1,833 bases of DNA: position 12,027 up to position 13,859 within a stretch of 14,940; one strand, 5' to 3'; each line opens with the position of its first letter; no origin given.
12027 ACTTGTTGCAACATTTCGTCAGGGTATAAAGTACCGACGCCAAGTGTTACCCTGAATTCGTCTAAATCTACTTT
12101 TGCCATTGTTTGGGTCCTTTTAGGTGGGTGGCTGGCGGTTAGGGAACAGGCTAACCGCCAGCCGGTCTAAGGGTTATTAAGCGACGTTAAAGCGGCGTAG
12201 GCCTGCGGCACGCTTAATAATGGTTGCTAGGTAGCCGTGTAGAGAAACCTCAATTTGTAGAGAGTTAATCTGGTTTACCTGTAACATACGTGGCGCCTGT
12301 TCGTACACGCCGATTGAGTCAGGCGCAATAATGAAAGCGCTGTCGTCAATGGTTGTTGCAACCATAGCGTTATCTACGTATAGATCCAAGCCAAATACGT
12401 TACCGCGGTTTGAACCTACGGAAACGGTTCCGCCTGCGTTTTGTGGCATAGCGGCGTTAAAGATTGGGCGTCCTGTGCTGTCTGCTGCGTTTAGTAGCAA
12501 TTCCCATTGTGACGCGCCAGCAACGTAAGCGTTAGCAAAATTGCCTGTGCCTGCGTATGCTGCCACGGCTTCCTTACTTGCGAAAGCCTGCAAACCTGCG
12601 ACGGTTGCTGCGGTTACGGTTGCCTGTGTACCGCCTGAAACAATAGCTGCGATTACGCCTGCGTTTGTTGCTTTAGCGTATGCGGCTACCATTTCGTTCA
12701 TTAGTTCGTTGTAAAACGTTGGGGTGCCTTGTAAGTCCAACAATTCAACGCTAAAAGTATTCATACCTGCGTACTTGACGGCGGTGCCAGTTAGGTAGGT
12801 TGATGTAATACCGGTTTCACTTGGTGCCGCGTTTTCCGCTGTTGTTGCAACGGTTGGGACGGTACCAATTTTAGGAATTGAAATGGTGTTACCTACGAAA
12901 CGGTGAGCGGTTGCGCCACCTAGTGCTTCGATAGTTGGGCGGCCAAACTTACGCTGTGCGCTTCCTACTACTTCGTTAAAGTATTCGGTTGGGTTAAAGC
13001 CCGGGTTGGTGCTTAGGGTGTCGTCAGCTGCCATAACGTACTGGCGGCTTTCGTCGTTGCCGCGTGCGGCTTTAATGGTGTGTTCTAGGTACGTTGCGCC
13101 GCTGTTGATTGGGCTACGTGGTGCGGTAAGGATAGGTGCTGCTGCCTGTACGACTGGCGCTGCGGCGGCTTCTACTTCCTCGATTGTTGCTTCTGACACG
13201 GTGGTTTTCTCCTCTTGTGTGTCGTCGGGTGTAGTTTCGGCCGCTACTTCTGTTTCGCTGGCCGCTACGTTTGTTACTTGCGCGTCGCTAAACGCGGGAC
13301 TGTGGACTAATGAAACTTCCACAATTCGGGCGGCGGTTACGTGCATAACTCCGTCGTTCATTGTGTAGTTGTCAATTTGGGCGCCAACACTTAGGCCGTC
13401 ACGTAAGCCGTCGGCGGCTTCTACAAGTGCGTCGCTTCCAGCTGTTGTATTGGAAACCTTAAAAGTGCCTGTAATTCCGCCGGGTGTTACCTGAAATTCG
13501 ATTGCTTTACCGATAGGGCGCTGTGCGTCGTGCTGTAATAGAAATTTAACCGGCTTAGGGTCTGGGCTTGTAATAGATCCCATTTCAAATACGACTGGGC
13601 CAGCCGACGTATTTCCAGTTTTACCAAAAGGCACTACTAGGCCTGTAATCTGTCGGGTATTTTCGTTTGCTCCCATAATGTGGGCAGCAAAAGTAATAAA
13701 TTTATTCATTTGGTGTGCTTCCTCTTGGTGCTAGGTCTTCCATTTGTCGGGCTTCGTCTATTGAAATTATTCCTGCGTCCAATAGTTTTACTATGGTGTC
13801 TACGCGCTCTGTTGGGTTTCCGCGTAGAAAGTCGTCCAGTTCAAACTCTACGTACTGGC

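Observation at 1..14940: Complete, self-closing 14.8-kb tailed-phage genome with every gene on one strand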

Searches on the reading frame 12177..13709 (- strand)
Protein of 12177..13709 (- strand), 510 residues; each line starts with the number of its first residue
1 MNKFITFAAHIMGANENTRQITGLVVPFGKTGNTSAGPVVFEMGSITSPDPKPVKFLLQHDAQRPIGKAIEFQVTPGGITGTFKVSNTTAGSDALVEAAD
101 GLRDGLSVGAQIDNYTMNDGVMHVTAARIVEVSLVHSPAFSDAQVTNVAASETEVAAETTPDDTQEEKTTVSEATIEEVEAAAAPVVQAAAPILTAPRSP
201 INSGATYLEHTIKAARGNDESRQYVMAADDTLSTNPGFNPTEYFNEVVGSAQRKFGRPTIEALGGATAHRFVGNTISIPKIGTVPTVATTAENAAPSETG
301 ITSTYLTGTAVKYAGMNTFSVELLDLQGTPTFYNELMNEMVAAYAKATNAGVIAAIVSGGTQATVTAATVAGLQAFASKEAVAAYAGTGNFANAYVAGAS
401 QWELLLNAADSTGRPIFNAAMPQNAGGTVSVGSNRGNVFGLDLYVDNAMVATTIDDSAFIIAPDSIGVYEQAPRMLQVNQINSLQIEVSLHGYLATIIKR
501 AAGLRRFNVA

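Call 5: search_protein_families(library=pfam, max_evalue=0.01, proteins=[window:12177-13709:-])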
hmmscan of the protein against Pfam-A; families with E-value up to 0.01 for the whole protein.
window:12177-13709:- (510 aa): 1 family
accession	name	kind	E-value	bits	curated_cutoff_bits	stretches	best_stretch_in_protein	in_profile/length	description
PF04586.22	Peptidase_S78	-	7.6e-10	39.6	21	1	17-151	12-158/165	Caudovirus prohead serine protease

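Call 8: search_protein_families(library=phrogs, max_evalue=0.001, proteins=[window:12177-13709:-])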
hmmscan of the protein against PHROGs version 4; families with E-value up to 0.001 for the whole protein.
window:12177-13709:- (510 aa): 4 families
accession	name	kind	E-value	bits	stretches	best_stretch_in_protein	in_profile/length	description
phrog_2263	-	head and packaging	4.8e-64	218.2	1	14-506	34-540/551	major head protein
phrog_80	-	head and packaging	4.2e-16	60.3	1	15-183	232-409/607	head maturation protease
phrog_617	-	head and packaging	6.4e-15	56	1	51-178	58-193/626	major head protein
phrog_3270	-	head and packaging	3.3e-08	33.6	1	40-181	23-153/603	head maturation protease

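Call 10: search_dna_similar(query=window:12177-13709:-, collection=phages, mode=protein, max_rows=30)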
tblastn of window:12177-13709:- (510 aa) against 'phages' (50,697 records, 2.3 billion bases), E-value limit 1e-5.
Records with a match: 104; places in all: 104; records where one place covers at least 80% of the query: 0.
Best place of each record, by identity: <60% 104.
By first word of the organism name: Arthrobacter 58; Microbacterium 25; Gordonia 13; Curtobacterium 2; Rhodococcus 2; Marinomonas 2; Pseudomonas 1; Parageobacillus 1.
By host as written in the record: Arthrobacter sp. ATCC 21022 41; Microbacterium foliorum NRRL B-24224 18; Arthrobacter globiformis B-2979 7; Gordonia terrae 3612 6; Arthrobacter sulfureus NRRL B-14730 SEA 5; Microbacterium foliorum NRRL B-24224 SEA 5; Arthrobacter globiformis NRRL B-2979 SEA 4; Gordonia neofelifaecis NRRL 59395 3; and 12 more.
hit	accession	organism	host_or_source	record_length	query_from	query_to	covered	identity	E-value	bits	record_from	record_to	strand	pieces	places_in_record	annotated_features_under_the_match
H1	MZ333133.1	Curtobacterium phage Penoan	Curtobacterium sp.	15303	4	144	28%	42.8%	6e-19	97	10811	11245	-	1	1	putative major capsid protein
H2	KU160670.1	Arthrobacter phage Toulouse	Arthrobacter sp. ATCC 21022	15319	2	143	28%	39.6%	2e-20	101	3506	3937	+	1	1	6: major capsid and protease fusion protein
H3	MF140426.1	Arthrobacter phage Seume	Arthrobacter sp. ATCC 21022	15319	2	143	28%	39.6%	2e-20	101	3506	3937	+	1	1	7: major capsid and protease fusion protein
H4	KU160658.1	Arthrobacter phage Muttlie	Arthrobacter sp. ATCC 21022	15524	4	143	27%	40.1%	2e-20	101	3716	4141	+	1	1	7: major capsid and protease fusion protein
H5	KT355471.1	Arthrobacter phage Decurro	Arthrobacter sp. ATCC 21022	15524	4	143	27%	40.1%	2e-20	101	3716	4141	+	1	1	major capsid and protease fusion protein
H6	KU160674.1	Arthrobacter phage Yank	Arthrobacter sp. ATCC 21022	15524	4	143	27%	40.1%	2e-20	101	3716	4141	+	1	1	7: major capsid and protease fusion protein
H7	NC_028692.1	Arthrobacter phage Decurro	Arthrobacter sp. ATCC 21022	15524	4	143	27%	40.1%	2e-20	101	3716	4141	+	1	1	major head protein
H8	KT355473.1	Arthrobacter phage Jessica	Arthrobacter sp. ATCC 21022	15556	4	143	27%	40.1%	2e-20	101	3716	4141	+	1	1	major capsid and protease fusion protein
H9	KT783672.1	Arthrobacter phage TymAbreu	Arthrobacter sp. ATCC 21022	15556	4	143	27%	40.1%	2e-20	101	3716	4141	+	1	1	major capsid and protease fusion protein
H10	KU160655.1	Arthrobacter phage Maggie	Arthrobacter sp. ATCC 21022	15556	4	143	27%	40.1%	2e-20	101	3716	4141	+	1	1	7: major capsid and protease fusion protein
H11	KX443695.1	Arthrobacter phage Courtney3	Arthrobacter sp. ATCC 21022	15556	4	143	27%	40.1%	2e-20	101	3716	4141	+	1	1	major capsid and protease fusion protein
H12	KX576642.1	Arthrobacter phage Massimo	Arthrobacter sp. ATCC 21022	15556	4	143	27%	40.1%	2e-20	101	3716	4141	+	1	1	major capsid and protease fusion protein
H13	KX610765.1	Arthrobacter phage Prospero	Arthrobacter sp. ATCC 21022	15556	4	143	27%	40.1%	2e-20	101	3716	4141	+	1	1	major capsid and protease fusion protein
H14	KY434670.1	Arthrobacter phage Chestnut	Arthrobacter sp. ATCC 21022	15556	4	143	27%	40.1%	2e-20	101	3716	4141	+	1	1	major capsid and protease fusion protein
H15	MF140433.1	Arthrobacter phage TinoCrisci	Arthrobacter sp. ATCC 21022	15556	4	143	27%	40.1%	2e-20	101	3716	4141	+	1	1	7: major capsid and protease fusion protein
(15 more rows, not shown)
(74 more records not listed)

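Call 18: find_encoding_contigs(protein=window:12177-13709:-, flank=10000, max_places=10)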
Protein window:12177-13709:- (510 aa): 1 contig read that carries it; 1 place shown.
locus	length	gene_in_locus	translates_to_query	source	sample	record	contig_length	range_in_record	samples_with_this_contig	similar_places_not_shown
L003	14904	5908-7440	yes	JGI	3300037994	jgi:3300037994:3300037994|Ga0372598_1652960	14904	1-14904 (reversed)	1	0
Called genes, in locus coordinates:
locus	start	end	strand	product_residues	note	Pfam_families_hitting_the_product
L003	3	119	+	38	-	?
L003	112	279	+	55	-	-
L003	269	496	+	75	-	-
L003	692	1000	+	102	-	-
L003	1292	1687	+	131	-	PF23931:Terminase_6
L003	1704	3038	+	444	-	PF20441:TerL_nuclease (weak)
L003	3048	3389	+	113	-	-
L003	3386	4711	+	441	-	PF02839:CBM_5_12 (faint)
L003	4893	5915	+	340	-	PF04860:Phage_portal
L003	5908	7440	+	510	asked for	PF04586:Peptidase_S78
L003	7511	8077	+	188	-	-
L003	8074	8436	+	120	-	-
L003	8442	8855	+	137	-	-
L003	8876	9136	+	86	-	-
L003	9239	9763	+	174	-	-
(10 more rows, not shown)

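Call 19: find_related_loci(query=window:12177-13709:-, collection=viral_contigs, flank=10000)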
Query window:12177-13709:- (510 aa) in viral_contigs; peptide patterns used: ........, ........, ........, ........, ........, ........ (x = any residue, [..] = any of these).
459 stretches matched a pattern; 454 encode a relative of the query (tblastn E <= 1e-3); the best 80 are kept; 80 distinct loci.
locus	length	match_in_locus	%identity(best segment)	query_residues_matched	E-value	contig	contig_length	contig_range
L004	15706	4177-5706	91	1-509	0e+0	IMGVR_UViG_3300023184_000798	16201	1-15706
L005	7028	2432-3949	88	4-509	0e+0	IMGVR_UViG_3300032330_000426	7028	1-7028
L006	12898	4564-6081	83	2-509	0e+0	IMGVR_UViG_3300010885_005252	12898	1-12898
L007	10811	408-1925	82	2-509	0e+0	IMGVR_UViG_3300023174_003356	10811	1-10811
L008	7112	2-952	92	193-509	0e+0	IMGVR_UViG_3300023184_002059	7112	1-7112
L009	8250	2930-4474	50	1-509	6e-144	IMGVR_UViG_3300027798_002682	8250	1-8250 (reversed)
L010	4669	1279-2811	50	5-509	1e-145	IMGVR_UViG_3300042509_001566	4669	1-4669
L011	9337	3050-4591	48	1-509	4e-143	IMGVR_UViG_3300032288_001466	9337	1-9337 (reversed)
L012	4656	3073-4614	48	1-509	3e-145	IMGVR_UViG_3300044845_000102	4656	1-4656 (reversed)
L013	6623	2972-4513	48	1-509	5e-143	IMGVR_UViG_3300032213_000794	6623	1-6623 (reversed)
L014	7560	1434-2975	49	1-509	5e-143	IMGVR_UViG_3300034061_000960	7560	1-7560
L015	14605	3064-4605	48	1-509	8e-143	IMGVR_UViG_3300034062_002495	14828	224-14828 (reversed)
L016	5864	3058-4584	49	4-509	2e-143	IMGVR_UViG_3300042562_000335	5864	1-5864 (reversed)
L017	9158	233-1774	48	1-509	1e-142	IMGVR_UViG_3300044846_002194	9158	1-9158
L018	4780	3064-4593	49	5-509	2e-144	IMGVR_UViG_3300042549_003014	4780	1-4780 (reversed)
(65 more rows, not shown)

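Call 30: find_related_loci(query=window:12177-13709:-, collection=genome_contigs, flank=10000)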
Query window:12177-13709:- (510 aa) in genome_contigs; peptide patterns used: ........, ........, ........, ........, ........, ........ (x = any residue, [..] = any of these).
28 stretches matched a pattern, but none encodes a relative of the query by tblastn (E <= 1e-3).

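Call 35: find_homologous_proteins(query=window:12177-13709:-, max_evalue=1e-10)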
Query window:12177-13709:- (510 aa): 4986 proteins with E <= 1e-10 among 8000 candidates; the best 120 are listed.
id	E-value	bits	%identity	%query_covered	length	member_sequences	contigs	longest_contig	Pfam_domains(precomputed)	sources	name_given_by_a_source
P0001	0.0e+0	1064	100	98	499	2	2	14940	PF04586.23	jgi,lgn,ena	-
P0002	3.7e-297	1004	92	100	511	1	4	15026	PF04586.23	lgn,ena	-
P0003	3.0e-289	978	90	100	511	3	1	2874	PF25209.3,PF04586.23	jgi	jgi:HK97 family phage prohead protease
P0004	1.4e-281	952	88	99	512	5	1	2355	PF25209.3,PF04586.23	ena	-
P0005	1.6e-274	929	87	98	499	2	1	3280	PF04586.23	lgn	-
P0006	7.0e-265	897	80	100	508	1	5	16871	PF25209.3,PF04586.23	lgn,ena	-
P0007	3.8e-263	892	82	100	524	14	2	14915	PF25209.3,PF04586.23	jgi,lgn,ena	-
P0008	3.9e-249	845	76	100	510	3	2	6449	PF25209.3,PF04586.23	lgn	-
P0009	2.0e-241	820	75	100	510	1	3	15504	PF25209.3,PF04586.23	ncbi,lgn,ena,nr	ncbi:MAG: hypothetical protein EBW87_01025 [Burkholderiaceae bacterium]|nr:hypothetical protein [Bur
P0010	5.3e-239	812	76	100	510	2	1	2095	PF04586.23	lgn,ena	-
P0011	4.8e-214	730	67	99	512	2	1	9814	PF25209.3,PF04586.23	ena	-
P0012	5.4e-206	703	67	99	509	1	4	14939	PF25209.3,PF04586.23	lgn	-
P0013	7.0e-204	696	66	99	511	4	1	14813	PF25209.3,PF04586.23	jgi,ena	-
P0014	3.3e-200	684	65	99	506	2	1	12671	PF25209.3,PF04586.23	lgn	-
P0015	2.3e-194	665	63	99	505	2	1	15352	PF25209.3,PF04586.23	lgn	-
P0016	1.1e-177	610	59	99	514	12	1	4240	PF25209.3,PF04586.23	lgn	-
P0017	1.8e-171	589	61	99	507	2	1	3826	PF25209.3,PF05065.20,PF04586.23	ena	-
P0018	3.9e-170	585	60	99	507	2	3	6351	PF25209.3,PF05065.20,PF04586.23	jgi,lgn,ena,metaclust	metaclust:\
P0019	4.3e-170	585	59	100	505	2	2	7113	PF25209.3,PF05065.20,PF04586.23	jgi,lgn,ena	jgi:HK97 family phage major capsid protein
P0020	4.9e-169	581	59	100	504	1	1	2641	PF25209.3,PF05065.20,PF04586.23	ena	-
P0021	2.1e-167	576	60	99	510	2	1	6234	PF25209.3,PF05065.20,PF04586.23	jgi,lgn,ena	-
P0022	2.1e-166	573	60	100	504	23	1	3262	PF25209.3,PF05065.20,PF04586.23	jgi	-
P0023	5.7e-166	571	59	100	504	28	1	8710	PF25209.3,PF05065.20,PF04586.23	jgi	jgi:HK97 family phage major capsid protein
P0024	9.5e-165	567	58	99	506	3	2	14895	PF25209.3,PF05065.20,PF04586.23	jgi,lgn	-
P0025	1.6e-164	566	59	99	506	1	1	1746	PF25209.3,PF05065.20,PF04586.23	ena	-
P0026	2.1e-164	566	59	100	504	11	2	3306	PF25209.3,PF05065.20,PF04586.23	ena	-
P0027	2.5e-163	563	59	100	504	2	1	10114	PF25209.3,PF05065.20,PF04586.23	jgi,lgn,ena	jgi:HK97 family phage major capsid protein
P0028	6.6e-162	558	58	99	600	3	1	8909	PF25209.3,PF05065.20,PF04586.23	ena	-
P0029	3.2e-161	556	58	99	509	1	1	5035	PF25209.3,PF05065.20,PF04586.23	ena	-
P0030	7.1e-161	554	58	100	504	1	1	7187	PF25209.3,PF05065.20,PF04586.23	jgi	jgi:HK97 family phage major capsid protein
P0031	1.1e-160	554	58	100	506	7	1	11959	PF25209.3,PF05065.20,PF04586.23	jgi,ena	-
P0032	9.4e-160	551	59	99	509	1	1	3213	PF25209.3,PF05065.20,PF04586.23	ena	-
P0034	6.4e-158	545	57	99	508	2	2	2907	PF25209.3,PF05065.20,PF04586.23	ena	-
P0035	1.7e-157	543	57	99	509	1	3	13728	PF25209.3,PF05065.20,PF04586.23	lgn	-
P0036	3.9e-157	542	57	99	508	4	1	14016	PF25209.3,PF05065.20,PF04586.23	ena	-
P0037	2.4e-151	523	55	99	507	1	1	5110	PF25209.3,PF05065.20,PF04586.23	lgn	-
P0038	2.3e-147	510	51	99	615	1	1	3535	PF25209.3,PF05065.20,PF04586.23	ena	-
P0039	9.2e-146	505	50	99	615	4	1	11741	PF25209.3,PF05065.20,PF04586.23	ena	-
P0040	2.4e-143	497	50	100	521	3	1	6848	PF25209.3,PF04586.23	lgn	-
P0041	3.1e-143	496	52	99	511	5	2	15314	PF25209.3,PF05065.20,PF04586.23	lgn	-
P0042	2.2e-140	487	52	99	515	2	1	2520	PF25209.3,PF05065.20,PF04586.23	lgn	-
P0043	6.2e-140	485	49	99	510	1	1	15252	PF25209.3,PF05065.20,PF04586.23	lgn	-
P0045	1.6e-139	484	50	99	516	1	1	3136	PF25209.3,PF05065.20,PF04586.23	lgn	-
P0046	2.0e-139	484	52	99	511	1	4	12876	PF25209.3,PF05065.20,PF04586.23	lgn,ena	-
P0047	2.9e-139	483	49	99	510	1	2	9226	PF25209.3,PF05065.20,PF04586.23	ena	-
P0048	2.9e-139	483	49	99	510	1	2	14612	PF25209.3,PF05065.20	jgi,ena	jgi:HK97 family phage major capsid protein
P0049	4.5e-139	483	51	99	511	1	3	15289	PF25209.3,PF05065.20,PF04586.23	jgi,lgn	-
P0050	2.4e-138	480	50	99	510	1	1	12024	PF25209.3,PF05065.20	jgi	-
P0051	1.1e-137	478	50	99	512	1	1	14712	PF25209.3,PF05065.20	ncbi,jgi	jgi:HK97 family phage major capsid protein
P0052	1.3e-137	478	49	99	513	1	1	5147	PF25209.3,PF05065.20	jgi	jgi:HK97 family phage major capsid protein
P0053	2.3e-137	477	48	99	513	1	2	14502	PF25209.3,PF05065.20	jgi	jgi:HK97 family phage major capsid protein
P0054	3.5e-137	476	49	99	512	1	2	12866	PF25209.3,PF05065.20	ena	-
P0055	3.6e-137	476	48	99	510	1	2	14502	PF25209.3,PF05065.20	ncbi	-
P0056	3.7e-137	476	49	99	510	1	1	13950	PF25209.3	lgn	-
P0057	4.1e-137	476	49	99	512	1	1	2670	PF25209.3,PF05065.20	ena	-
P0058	4.5e-137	476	49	99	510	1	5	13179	PF25209.3,PF05065.20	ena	-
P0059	4.9e-137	476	50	99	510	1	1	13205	PF25209.3,PF05065.20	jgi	jgi:HK97 family phage major capsid protein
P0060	5.7e-137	476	50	99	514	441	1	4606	PF25209.3,PF05065.20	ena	-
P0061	6.0e-137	476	50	99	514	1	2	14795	PF25209.3,PF05065.20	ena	-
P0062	7.5e-137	475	49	99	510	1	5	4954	PF25209.3,PF05065.20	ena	-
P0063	1.1e-136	475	49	99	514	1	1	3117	PF25209.3,PF05065.20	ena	-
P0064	1.1e-136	475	48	99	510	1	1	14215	PF25209.3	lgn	-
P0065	1.2e-136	475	48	99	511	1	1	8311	PF25209.3,PF05065.20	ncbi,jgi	jgi:HK97 family phage major capsid protein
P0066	1.4e-136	474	49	99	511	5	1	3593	PF25209.3,PF05065.20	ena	-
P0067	1.4e-136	474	49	99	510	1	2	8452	PF25209.3,PF05065.20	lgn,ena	-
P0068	1.7e-136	474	50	99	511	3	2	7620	PF25209.3,PF05065.20,PF04586.23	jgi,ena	jgi:HK97 family phage prohead protease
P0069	2.8e-136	473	48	99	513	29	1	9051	PF25209.3,PF05065.20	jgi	jgi:HK97 family phage major capsid protein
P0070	3.0e-136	473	50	99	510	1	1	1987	PF25209.3,PF05065.20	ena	-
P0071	3.1e-136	473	49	99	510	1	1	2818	PF25209.3,PF05065.20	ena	-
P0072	4.2e-136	473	48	99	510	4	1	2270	PF25209.3,PF05065.20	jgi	-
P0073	5.1e-136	473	49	99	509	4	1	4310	PF25209.3,PF05065.20,PF04586.23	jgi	jgi:phage head maturation protease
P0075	5.5e-136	472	49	99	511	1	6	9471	PF25209.3,PF05065.20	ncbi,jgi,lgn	jgi:HK97 family phage major capsid protein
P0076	6.1e-136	472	50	100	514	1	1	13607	PF25209.3,PF05065.20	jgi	jgi:HK97 family phage major capsid protein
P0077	6.1e-136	472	49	99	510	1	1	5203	PF25209.3,PF05065.20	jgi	jgi:HK97 family phage major capsid protein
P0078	7.3e-136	472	49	99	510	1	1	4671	PF25209.3,PF05065.20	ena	-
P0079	8.0e-136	472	49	99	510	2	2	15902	PF25209.3,PF05065.20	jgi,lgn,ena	-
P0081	1.1e-135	471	49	100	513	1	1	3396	PF25209.3,PF05065.20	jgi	-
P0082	1.3e-135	471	49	99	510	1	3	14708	PF25209.3,PF05065.20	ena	-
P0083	1.4e-135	471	49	99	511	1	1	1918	PF25209.3,PF05065.20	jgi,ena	-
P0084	1.5e-135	471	49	99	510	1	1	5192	PF25209.3,PF05065.20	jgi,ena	jgi:HK97 family phage major capsid protein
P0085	1.5e-135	471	49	99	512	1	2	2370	PF25209.3,PF05065.20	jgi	jgi:HK97 family phage major capsid protein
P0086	1.5e-135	471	49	99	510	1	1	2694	PF25209.3,PF05065.20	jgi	-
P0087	1.7e-135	471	48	99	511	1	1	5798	PF25209.3,PF05065.20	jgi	jgi:HK97 family phage major capsid protein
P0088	1.8e-135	471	49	100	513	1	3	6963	PF25209.3,PF05065.20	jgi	jgi:HK97 family phage major capsid protein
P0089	1.9e-135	471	49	99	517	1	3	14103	PF25209.3,PF05065.20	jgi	jgi:phage head maturation protease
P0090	1.9e-135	471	49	99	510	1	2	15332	PF25209.3,PF05065.20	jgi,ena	-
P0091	2.1e-135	471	48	100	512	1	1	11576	PF25209.3,PF05065.20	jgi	jgi:HK97 family phage major capsid protein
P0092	2.7e-135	470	49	99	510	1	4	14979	PF25209.3,PF05065.20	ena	-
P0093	3.0e-135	470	49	99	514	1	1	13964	PF25209.3,PF05065.20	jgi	-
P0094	3.0e-135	470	50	99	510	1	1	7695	PF25209.3,PF05065.20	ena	-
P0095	3.3e-135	470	49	99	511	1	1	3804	PF25209.3,PF05065.20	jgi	-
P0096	3.4e-135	470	48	99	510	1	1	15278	PF25209.3,PF05065.20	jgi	jgi:HK97 family phage major capsid protein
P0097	4.0e-135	470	49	99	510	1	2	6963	PF25209.3,PF05065.20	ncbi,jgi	jgi:HK97 family phage major capsid protein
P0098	4.0e-135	470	49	99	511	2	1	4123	PF25209.3,PF05065.20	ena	-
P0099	4.1e-135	470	49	99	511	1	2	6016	PF25209.3,PF05065.20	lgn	-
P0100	4.2e-135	470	49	99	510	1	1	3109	PF25209.3,PF05065.20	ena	-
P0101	4.4e-135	469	48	99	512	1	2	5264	PF25209.3,PF05065.20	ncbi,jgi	jgi:HK97 family phage major capsid protein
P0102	4.5e-135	469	49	99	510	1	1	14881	PF25209.3,PF05065.20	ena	-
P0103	5.4e-135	469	49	99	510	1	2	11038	PF25209.3,PF05065.20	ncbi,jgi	jgi:HK97 family phage major capsid protein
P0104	5.9e-135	469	48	99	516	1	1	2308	PF25209.3,PF05065.20,PF04586.23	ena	-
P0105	6.2e-135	469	48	100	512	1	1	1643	PF25209.3,PF05065.20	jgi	jgi:HK97 family phage major capsid protein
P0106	7.1e-135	469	48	100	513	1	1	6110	PF25209.3,PF05065.20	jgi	jgi:HK97 family phage major capsid protein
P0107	7.7e-135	469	48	100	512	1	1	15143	PF25209.3,PF05065.20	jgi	jgi:HK97 family phage major capsid protein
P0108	7.8e-135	469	48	99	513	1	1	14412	PF25209.3,PF05065.20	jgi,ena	jgi:HK97 family phage major capsid protein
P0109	8.0e-135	469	48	99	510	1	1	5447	PF25209.3,PF05065.20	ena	-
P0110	8.1e-135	469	49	99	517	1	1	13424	PF25209.3,PF05065.20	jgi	jgi:phage head maturation protease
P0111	8.8e-135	468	49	99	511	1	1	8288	PF25209.3,PF05065.20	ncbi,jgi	jgi:HK97 family phage major capsid protein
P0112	8.9e-135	468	49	99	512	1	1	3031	PF25209.3,PF05065.20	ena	-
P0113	9.3e-135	468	49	99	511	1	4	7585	PF25209.3,PF05065.20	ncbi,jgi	jgi:HK97 family phage major capsid protein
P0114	9.4e-135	468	48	100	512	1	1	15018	PF25209.3,PF05065.20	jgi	jgi:HK97 family phage major capsid protein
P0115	9.6e-135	468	49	99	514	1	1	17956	PF25209.3,PF05065.20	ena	-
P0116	9.8e-135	468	48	100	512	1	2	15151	PF25209.3,PF05065.20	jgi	jgi:HK97 family phage major capsid protein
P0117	1.0e-134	468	49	99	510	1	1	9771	PF25209.3,PF05065.20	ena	-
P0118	1.1e-134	468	48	99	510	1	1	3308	PF25209.3,PF05065.20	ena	-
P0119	1.1e-134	468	49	99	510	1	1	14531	PF25209.3,PF05065.20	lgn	-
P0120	1.2e-134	468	49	100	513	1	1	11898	PF25209.3,PF05065.20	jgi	jgi:HK97 family phage major capsid protein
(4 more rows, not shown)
